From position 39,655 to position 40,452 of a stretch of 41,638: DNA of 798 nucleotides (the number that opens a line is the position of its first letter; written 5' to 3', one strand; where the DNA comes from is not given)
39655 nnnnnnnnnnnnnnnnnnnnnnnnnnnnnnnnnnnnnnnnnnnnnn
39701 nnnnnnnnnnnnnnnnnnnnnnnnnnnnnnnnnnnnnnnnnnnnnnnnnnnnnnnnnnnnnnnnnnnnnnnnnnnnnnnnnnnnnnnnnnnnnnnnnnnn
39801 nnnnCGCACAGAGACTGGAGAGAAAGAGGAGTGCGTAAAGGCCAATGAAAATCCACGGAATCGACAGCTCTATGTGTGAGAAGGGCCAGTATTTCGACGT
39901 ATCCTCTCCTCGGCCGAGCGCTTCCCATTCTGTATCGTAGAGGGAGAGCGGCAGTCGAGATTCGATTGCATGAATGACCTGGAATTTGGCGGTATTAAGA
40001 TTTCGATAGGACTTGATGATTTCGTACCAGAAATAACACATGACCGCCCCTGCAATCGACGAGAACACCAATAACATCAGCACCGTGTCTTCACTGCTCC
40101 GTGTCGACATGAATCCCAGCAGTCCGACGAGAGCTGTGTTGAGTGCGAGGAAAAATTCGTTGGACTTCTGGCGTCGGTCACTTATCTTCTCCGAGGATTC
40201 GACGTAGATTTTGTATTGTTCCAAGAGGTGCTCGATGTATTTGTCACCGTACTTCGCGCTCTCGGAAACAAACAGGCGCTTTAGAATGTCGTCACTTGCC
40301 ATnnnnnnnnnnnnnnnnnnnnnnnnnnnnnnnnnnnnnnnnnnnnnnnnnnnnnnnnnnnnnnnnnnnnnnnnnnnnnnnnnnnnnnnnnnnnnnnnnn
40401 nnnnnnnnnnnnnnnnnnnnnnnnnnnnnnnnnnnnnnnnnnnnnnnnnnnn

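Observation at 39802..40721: Tightly coupled TIR-like + small 3-TM membrane protein operon beside tRNA-Ala: candidate minimal abortive-infection / nucleotide-signalling module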

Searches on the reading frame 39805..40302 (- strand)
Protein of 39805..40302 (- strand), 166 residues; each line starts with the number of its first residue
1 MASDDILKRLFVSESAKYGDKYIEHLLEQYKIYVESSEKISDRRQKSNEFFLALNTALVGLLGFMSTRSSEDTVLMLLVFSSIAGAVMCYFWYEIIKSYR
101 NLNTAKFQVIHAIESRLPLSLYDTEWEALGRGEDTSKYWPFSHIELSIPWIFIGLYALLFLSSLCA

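Call 4: search_protein_families(library=pfam, proteins=[window:39805-40302:-], max_evalue=1)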
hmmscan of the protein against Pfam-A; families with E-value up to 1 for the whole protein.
window:39805-40302:- (166 aa): 3 families
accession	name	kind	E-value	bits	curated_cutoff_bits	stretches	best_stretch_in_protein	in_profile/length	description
PF24838.2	8xMP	-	2.7e-43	147.5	30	1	27-164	1-135/136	Octameric membrane protein family (8xMP)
PF06570.16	DUF1129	-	0.0034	17.5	29.1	1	50-99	88-138/207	Protein of unknown function (DUF1129)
PF17555.7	TssN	-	0.029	14.2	30.3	1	51-111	39-98/274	Type VI secretion system, TssN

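Call 5: search_protein_families(library=padloc, proteins=[window:39805-40302:-], max_evalue=1)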
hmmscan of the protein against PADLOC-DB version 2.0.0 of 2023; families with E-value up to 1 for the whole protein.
window:39805-40302:- (166 aa): 0 families

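Call 6: search_protein_families(library=ncbifam, proteins=[window:39805-40302:-], max_evalue=1)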
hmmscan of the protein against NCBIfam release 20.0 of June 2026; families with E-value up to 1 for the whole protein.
window:39805-40302:- (166 aa): 0 families

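Call 8: search_protein_families(library=phrogs, proteins=[window:39805-40302:-], max_evalue=1)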
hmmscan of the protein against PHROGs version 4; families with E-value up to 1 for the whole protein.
window:39805-40302:- (166 aa): 2 families
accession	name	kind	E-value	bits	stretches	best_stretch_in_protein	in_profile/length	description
phrog_1349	-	unknown function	0.14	12.6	1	20-75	118-172/210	-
phrog_38793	-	unknown function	0.3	11.1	1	2-31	53-81/320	-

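Call 9: search_solved_structures(query=window:39805-40302:-, max_evalue=10, show_alignments=2)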
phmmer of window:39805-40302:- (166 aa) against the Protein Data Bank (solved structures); distinct sequences matched with E-value up to 10: 3.
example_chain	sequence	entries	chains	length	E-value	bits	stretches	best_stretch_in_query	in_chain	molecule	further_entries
1vjv_A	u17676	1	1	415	0.61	13.4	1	4-72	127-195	Ubiquitin carboxyl-terminal hydrolase 6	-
5a5b_8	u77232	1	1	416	0.62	13.4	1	4-72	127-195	UBIQUITIN CARBOXYL-TERMINAL HYDROLASE 6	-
5mpc_8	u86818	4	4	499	0.82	13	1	4-72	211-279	Ubiquitin carboxyl-terminal hydrolase 6 | Ubiquitin carboxyl-terminal hydrolase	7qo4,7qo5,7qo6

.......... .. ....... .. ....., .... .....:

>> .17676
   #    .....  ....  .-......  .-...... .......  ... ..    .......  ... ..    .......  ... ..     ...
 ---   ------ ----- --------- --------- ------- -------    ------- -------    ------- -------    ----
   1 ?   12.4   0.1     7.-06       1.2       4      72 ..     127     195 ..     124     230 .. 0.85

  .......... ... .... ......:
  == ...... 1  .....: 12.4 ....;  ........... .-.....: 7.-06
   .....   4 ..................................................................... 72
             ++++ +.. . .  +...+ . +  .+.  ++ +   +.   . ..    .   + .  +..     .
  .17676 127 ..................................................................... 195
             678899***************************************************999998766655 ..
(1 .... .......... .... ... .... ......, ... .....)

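Call 15: find_homologous_proteins(query=window:39805-40302:-)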
Query window:39805-40302:- (166 aa): 404 proteins with E <= 0.001 among 459 candidates; the best 120 are listed.
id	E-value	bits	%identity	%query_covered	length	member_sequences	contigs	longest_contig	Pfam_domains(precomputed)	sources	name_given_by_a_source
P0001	1.3e-103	362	100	100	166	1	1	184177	PF24838.3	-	-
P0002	6.2e-73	262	69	97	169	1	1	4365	PF24838.3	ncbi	-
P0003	2.4e-72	260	66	99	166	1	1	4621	PF24838.3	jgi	-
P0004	3.8e-72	260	68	99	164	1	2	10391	PF24838.3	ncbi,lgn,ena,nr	ncbi:MAG: hypothetical protein EXS59_01880 [Candidatus Taylorbacteria bacterium]|nr:hypothetical pro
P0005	3.9e-72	259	70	99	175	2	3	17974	PF24838.3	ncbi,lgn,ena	-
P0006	4.2e-72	259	69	96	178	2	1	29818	PF24838.3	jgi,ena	-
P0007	5.2e-72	259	69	97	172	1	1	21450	PF24838.3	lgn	-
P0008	1.7e-71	257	69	99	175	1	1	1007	PF24838.3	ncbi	-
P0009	1.8e-71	257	67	98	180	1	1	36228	PF24838.3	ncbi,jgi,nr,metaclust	ncbi:MAG: hypothetical protein AB197_00965 [Parcubacteria bacterium C7867-002]|nr:MAG: hypothetical 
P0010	2.7e-71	257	68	99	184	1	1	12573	PF24838.3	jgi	jgi:hypothetical protein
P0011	6.0e-71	256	66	99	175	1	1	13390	PF24838.3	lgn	-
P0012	7.4e-71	255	68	99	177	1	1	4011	PF24838.3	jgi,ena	jgi:hypothetical protein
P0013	7.8e-71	255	68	99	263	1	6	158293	PF24838.3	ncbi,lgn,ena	ncbi:MAG: hypothetical protein AAB458_01595 [Patescibacteria group bacterium]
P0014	1.4e-70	254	66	99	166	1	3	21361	PF24838.3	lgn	-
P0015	5.7e-70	252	68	99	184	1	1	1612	PF24838.3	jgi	-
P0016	7.8e-70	252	68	98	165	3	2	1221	PF24838.3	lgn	-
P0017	1.1e-69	251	66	99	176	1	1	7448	PF24838.3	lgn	-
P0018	1.8e-69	251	68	97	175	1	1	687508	PF24838.3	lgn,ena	-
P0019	2.6e-69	250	68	90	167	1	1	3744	PF24838.3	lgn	-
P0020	3.4e-69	250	65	99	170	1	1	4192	PF24838.3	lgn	-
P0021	3.8e-69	250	70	95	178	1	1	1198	PF24838.3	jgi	jgi:hypothetical protein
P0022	6.9e-69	249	65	98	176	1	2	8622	PF24838.3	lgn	-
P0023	8.6e-69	249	66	99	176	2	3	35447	PF24838.3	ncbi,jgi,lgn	-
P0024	8.7e-69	249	66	99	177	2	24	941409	PF24838.3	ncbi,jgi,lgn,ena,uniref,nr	ncbi:hypothetical protein A3C91_00940 [Candidatus Azambacteria bacterium RIFCSPHIGHO2_02_FULL_52_12]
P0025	9.0e-69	249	70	95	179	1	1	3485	PF24838.3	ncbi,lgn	-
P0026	9.2e-69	249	68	96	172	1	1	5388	PF24838.3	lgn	-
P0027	9.3e-69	249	68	93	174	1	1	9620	PF24838.3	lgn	-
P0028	9.8e-69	248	67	93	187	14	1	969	PF24838.3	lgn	-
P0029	9.9e-69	248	68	93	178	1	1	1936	PF24838.3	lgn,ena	-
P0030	1.0e-68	248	67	99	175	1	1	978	PF24838.3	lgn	-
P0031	1.2e-68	248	66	99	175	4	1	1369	PF24838.3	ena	-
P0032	1.4e-68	248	65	99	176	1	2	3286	PF24838.3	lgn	-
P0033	1.8e-68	248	66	99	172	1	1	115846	PF24838.3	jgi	jgi:hypothetical protein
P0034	2.0e-68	247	67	99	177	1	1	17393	PF24838.3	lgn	-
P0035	2.1e-68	247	63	99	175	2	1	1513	PF24838.3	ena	-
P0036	2.3e-68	247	69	93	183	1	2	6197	PF24838.3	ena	-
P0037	2.3e-68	247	66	99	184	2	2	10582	PF24838.3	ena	-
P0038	2.3e-68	247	68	91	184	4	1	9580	PF24838.3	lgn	-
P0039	2.6e-68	247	66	99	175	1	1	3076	PF24838.3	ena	-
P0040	3.4e-68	247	65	99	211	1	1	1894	PF24838.3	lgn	-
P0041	3.5e-68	247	68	99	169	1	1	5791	PF24838.3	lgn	-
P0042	5.4e-68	246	67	96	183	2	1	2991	PF24838.3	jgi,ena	jgi:hypothetical protein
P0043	6.4e-68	246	66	99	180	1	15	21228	PF24838.3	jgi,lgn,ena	-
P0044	7.1e-68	246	67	90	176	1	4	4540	PF24838.3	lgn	-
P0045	9.6e-68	245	68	99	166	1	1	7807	PF24838.3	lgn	-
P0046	9.8e-68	245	71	93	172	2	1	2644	PF24838.3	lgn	-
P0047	1.4e-67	245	66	99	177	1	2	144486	PF24838.3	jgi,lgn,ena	jgi:hypothetical protein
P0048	1.5e-67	245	65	99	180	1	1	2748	PF24838.3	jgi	jgi:hypothetical protein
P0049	1.5e-67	245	66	99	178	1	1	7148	PF24838.3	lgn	-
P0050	1.6e-67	244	67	99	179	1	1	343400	PF24838.3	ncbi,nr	ncbi:MAG: hypothetical protein JSS76_00425 [Bacteroidetes bacterium]|nr:hypothetical protein [Bacter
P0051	1.7e-67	244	66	98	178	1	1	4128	PF24838.3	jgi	jgi:hypothetical protein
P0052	1.9e-67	244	66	99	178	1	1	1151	PF24838.3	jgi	jgi:hypothetical protein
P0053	2.0e-67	244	64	96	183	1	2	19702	PF24838.3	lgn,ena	-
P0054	2.4e-67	244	63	99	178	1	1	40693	PF24838.3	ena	-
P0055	3.0e-67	244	64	100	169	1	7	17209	PF24838.3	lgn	-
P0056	3.2e-67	244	64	98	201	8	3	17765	PF24838.3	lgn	-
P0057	3.6e-67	243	64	99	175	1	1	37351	PF24838.3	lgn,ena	-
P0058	3.9e-67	243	65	99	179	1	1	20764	PF24838.3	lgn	-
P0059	4.3e-67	243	65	99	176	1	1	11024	PF24838.3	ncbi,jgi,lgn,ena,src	-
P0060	4.9e-67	243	65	99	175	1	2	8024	PF24838.3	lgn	-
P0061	5.3e-67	243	62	99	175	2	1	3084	PF24838.3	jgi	jgi:hypothetical protein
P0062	5.6e-67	243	66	99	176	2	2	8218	PF24838.3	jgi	jgi:hypothetical protein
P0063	6.1e-67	243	63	99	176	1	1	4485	PF24838.3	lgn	-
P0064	6.2e-67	243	64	99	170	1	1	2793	PF24838.3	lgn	-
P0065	6.7e-67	242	67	90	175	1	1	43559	PF24838.3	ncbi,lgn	-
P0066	7.3e-67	242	66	99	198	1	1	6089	PF24838.3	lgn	-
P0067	7.5e-67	242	66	98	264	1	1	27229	PF24838.3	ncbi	-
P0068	7.8e-67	242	65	98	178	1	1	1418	PF24838.3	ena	-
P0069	8.0e-67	242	67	98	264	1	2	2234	PF24838.3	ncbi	-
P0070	8.5e-67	242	63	99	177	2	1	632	PF24838.3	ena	-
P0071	9.2e-67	242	66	96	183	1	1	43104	PF24838.3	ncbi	-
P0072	1.2e-66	242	65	97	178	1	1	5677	PF24838.3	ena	-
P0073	1.3e-66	242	65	98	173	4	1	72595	PF24838.3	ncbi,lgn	-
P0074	1.3e-66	242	65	99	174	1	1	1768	PF24838.3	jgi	jgi:hypothetical protein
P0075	1.4e-66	241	65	91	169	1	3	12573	PF24838.3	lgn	-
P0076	1.5e-66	241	68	90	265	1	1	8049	PF24838.3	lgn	-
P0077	1.7e-66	241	67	95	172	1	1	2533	PF24838.3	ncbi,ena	-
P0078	1.8e-66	241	65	96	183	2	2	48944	PF24838.3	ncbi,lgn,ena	-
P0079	2.0e-66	241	65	99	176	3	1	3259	PF24838.3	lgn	-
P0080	2.4e-66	241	65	99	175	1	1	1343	PF24838.3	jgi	jgi:hypothetical protein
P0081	2.4e-66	241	66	89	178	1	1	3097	PF24838.3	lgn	-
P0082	2.4e-66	241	65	98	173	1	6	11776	PF24838.3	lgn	-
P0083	2.5e-66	241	68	95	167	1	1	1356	PF24838.3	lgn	-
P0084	2.7e-66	241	66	99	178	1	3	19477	PF24838.3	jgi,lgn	jgi:hypothetical protein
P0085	2.9e-66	240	68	95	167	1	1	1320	PF24838.3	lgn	-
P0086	3.0e-66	240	64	96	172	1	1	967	PF24838.3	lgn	-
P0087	3.0e-66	240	65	98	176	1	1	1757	PF24838.3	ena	-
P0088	4.0e-66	240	63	99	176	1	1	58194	PF24838.3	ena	-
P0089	4.1e-66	240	63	96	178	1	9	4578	PF24838.3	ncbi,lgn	-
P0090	4.3e-66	240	67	98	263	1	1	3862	PF24838.3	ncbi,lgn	-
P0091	5.0e-66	240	66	98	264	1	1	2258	PF24838.3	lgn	-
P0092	5.1e-66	240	65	98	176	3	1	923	PF24838.3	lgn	-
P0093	5.2e-66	240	67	97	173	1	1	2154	PF24838.3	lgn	-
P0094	5.6e-66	240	66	98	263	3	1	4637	PF24838.3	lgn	-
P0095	5.9e-66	239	63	99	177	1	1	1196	PF24838.3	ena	-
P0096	6.2e-66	239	64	96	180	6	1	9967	PF24838.3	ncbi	-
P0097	6.6e-66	239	65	97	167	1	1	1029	PF24838.3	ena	-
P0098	6.9e-66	239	65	98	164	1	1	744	PF24838.3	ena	-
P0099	7.1e-66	239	65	98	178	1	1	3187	PF24838.3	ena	-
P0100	7.4e-66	239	67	99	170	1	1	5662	PF24838.3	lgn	-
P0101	7.5e-66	239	67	98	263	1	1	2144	PF24838.3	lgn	-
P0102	8.5e-66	239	66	93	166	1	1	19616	PF24838.3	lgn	-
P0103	8.6e-66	239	66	98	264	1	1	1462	PF24838.3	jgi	jgi:hypothetical protein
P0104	9.3e-66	239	64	99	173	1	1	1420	PF24838.3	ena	-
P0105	1.0e-65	239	65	98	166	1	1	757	PF24838.3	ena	-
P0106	1.2e-65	238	65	99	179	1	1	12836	PF24838.3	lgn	-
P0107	1.3e-65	238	66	99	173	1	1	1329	PF24838.3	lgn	-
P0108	1.4e-65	238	67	90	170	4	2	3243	PF24838.3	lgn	-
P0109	1.4e-65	238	64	99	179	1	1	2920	PF24838.3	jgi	-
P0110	1.5e-65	238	65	99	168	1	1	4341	PF24838.3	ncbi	-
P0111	1.6e-65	238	65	90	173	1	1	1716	PF24838.3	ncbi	-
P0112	1.8e-65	238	69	90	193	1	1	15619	PF24838.3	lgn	-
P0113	1.8e-65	238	65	99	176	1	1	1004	PF24838.3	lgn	-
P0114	1.9e-65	238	62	99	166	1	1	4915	PF24838.3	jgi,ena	-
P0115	1.9e-65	238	66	98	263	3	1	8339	PF24838.3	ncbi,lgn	-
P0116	2.0e-65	238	63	99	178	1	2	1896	PF24838.3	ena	-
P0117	2.1e-65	238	65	98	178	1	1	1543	PF24838.3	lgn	-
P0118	2.1e-65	238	65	98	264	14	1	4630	PF24838.3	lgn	-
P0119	2.2e-65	238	63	99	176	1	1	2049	PF24838.3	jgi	-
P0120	2.2e-65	238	68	97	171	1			PF24838.3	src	-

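Call 18: find_encoding_contigs(protein=window:39805-40302:-, flank=10000, max_places=3)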
Protein window:39805-40302:- (166 aa): no gene with exactly this product is on record in the collection.

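Call 24: find_encoding_contigs(protein=P0024, flank=6000, max_places=4)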
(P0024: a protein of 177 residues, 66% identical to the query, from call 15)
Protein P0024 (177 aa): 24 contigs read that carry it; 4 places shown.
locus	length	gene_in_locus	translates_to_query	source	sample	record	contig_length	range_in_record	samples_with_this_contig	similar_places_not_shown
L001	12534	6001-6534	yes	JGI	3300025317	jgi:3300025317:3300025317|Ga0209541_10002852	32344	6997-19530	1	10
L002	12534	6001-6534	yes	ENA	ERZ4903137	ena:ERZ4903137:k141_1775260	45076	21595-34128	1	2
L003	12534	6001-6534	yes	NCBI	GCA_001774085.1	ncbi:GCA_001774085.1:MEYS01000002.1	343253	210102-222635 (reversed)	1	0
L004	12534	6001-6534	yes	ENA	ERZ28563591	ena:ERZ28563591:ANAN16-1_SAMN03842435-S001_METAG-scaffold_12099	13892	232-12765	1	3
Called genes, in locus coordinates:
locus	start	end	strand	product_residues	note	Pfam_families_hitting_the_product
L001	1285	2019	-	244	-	PF23343:REP_ORF2-G2P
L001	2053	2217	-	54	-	-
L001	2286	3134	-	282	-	-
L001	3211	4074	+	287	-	PF18643:RE_BsaWI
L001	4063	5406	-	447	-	PF01726:LexA_DNA_bind, PF00717:Peptidase_S24, PF01555:N6_N4_Mtase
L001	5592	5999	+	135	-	PF08937:ThsB_TIR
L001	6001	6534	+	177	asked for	PF24838:8xMP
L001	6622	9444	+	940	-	PF04471:Mrr_cat, PF22722:NA-iREase1 (faint), PF24406:nSTAND_NTPase4 (weak)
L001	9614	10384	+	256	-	PF06044:DpnI, PF17726:DpnI_C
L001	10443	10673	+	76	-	-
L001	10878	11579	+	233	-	PF06414:Zeta_toxin, PF13671:AAA_33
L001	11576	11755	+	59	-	-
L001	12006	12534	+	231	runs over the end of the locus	PF01381:HTH_3, PF12844:HTH_19 (weak), PF13274:SocA_Panacea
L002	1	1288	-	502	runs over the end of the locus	PF00239:Resolvase, PF07508:Recombinase, PF13408:Zn_ribbon_recom (weak)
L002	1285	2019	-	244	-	PF23343:REP_ORF2-G2P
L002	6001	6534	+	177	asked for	PF24838:8xMP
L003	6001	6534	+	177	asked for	PF24838:8xMP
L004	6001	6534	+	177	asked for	PF24838:8xMP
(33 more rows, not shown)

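Call 26: find_encoding_contigs(protein=P0050, flank=6000, max_places=2)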
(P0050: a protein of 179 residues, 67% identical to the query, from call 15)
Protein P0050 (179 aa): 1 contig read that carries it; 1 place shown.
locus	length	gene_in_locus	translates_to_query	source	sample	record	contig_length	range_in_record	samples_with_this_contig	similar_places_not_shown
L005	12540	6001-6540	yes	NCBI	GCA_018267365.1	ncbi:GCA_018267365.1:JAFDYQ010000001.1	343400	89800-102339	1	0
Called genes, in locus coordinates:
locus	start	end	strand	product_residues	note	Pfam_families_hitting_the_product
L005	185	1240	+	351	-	PF13518:HTH_28, PF13551:HTH_29, PF00665:rve (weak), PF13683:rve_3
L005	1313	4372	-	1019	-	PF10412:TrwB_AAD_bind, PF12696:TraG-D_C (weak)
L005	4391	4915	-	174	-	-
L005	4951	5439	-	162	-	PF13676:TIR_2 (weak), PF08937:ThsB_TIR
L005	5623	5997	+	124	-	PF08937:ThsB_TIR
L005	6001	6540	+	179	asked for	PF24838:8xMP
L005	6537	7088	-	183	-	-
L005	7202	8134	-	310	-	PF17728:BsuBI_PstI_RE_N, PF06616:BsuBI_PstI_RE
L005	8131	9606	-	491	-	PF02384:N6_Mtase (weak), PF07669:Eco57I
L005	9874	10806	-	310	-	PF00398:RrnaAD, PF13649:Methyltransf_25 (weak), PF08241:Methyltransf_11 (faint)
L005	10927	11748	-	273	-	PF00535:Glycos_transf_2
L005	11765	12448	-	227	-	-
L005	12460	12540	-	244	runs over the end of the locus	PF00702:Hydrolase, PF13419:HAD_2, PF13242:Hydrolase_like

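Call 28: search_protein_representatives(protein=window:39805-40302:-)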
Query: 166 residues. Proteins with E-value up to 0.001 (for the whole library): 2917; up to 1e-10: 1639; up to 1e-30: 113. The best 150 are listed.
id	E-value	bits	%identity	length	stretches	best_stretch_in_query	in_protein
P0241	2.5e-53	196.7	63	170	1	10-143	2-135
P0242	1.4e-42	161.8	48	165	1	10-161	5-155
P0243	1.9e-42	161.3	51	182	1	14-161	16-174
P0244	4.3e-42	160.2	49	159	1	16-163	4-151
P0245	4.8e-42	160.1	48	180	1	12-161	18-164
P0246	7.5e-42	159.4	46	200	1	11-161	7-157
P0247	8.1e-42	159.3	46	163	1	12-164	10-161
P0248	1.3e-41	158.7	45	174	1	2-162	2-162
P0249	2.4e-41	157.8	47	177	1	16-163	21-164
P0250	6.3e-41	156.4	48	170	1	8-160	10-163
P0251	3.2e-40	154.1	46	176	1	14-161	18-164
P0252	3.9e-40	153.8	47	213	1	17-163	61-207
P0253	5.7e-40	153.3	49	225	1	16-159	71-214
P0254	3.0e-39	151.0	47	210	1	14-159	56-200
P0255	3.3e-39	150.8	43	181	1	10-164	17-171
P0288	1.5e-34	135.7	43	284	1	23-161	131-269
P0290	2.1e-34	135.2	45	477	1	17-164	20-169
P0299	9.1e-34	133.1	46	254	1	20-159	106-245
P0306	1.9e-33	132.1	44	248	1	15-160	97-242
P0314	6.2e-33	130.5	41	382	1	11-162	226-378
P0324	3.7e-32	127.9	43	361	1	16-160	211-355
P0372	6.5e-30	120.6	45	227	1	19-161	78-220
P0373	7.2e-30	120.5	44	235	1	10-161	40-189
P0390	2.6e-29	118.7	40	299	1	3-161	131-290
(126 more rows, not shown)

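Call 29: search_protein_families(library=pfam, proteins=[P0290, P0314, P0324, P0288, P0390, P0299, P0306, P0253, P0372, P0373], max_evalue=0.01)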
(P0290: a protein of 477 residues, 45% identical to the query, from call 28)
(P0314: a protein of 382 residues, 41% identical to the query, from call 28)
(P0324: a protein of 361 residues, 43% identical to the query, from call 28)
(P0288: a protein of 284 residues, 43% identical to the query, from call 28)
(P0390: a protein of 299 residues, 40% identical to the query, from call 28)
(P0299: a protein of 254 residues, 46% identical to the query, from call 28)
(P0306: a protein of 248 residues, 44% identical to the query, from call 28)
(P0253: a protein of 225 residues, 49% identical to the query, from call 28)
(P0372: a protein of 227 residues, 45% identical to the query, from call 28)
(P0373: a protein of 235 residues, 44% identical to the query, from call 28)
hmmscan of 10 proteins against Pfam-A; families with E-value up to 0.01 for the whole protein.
P0290 (477 aa): 6 families
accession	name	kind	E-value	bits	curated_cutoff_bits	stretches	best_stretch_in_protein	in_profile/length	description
PF24838.2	8xMP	-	3.8e-32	111.4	30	1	33-169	2-135/136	Octameric membrane protein family (8xMP)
PF09084.16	NMT1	-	2.1e-26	93.6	20.5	1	193-400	4-216/216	NMT1/THI5 like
PF13379.11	NMT1_2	-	1.7e-23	84.2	24.7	1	180-403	5-247/252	NMT1-like family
PF12974.12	Phosphonate-bd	-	4e-09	36.6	27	1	207-371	26-201/242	ABC transporter, phosphonate, periplasmic substrate-binding protein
PF03180.19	Lipoprotein_9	-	0.0035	17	27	0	202-284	18-100/236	NlpA lipoprotein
PF04069.17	OpuAC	-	0.0071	16.4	21.2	0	268-386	97-226/257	Substrate binding domain of ABC-type glycine betaine transport system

P0314 (382 aa): 1 family
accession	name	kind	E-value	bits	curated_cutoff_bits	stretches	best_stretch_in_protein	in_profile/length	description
PF24838.2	8xMP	-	1.7e-36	125.5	30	1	243-380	1-135/136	Octameric membrane protein family (8xMP)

P0324 (361 aa): 1 family
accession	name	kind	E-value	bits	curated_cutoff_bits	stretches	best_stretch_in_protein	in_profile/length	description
PF24838.2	8xMP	-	5.9e-35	120.5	30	1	222-358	1-134/136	Octameric membrane protein family (8xMP)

P0288 (284 aa): 1 family
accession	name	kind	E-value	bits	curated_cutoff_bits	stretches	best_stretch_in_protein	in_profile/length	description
PF24838.2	8xMP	-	1.7e-40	138.4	30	1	135-272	1-135/136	Octameric membrane protein family (8xMP)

P0390 (299 aa): 2 families
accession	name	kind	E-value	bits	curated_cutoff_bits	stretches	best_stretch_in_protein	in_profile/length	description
PF24838.2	8xMP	-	1.1e-29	103.4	30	1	158-293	1-135/136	Octameric membrane protein family (8xMP)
PF08937.16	ThsB_TIR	-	0.00012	22.8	21.2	1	7-82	1-82/100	Thoeris protein ThsB, TIR-like domain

P0299 (254 aa): 2 families
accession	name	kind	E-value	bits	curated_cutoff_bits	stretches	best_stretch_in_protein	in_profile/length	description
PF24838.2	8xMP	-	2.4e-39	134.7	30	1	113-250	1-135/136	Octameric membrane protein family (8xMP)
PF09939.14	DUF2171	-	0.0004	21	25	0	10-30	1-21/64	Uncharacterized protein conserved in bacteria (DUF2171)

P0306 (248 aa): 1 family
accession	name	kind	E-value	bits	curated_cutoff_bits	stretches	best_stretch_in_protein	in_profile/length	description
PF24838.2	8xMP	-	4.8e-39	133.7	30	1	109-245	1-134/136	Octameric membrane protein family (8xMP)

P0253 (225 aa): 1 family
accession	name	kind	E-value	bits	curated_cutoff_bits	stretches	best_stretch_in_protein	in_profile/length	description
PF24838.2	8xMP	-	5.8e-44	149.7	30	1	82-218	1-134/136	Octameric membrane protein family (8xMP)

P0372 (227 aa): 1 family
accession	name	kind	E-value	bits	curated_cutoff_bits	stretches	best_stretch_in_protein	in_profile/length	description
PF24838.2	8xMP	-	6.1e-41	139.9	30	1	86-222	1-134/136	Octameric membrane protein family (8xMP)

P0373 (235 aa): 1 family
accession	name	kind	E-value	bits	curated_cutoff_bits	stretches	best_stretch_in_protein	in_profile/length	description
PF24838.2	8xMP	-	2.7e-43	147.5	30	1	57-192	1-135/136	Octameric membrane protein family (8xMP)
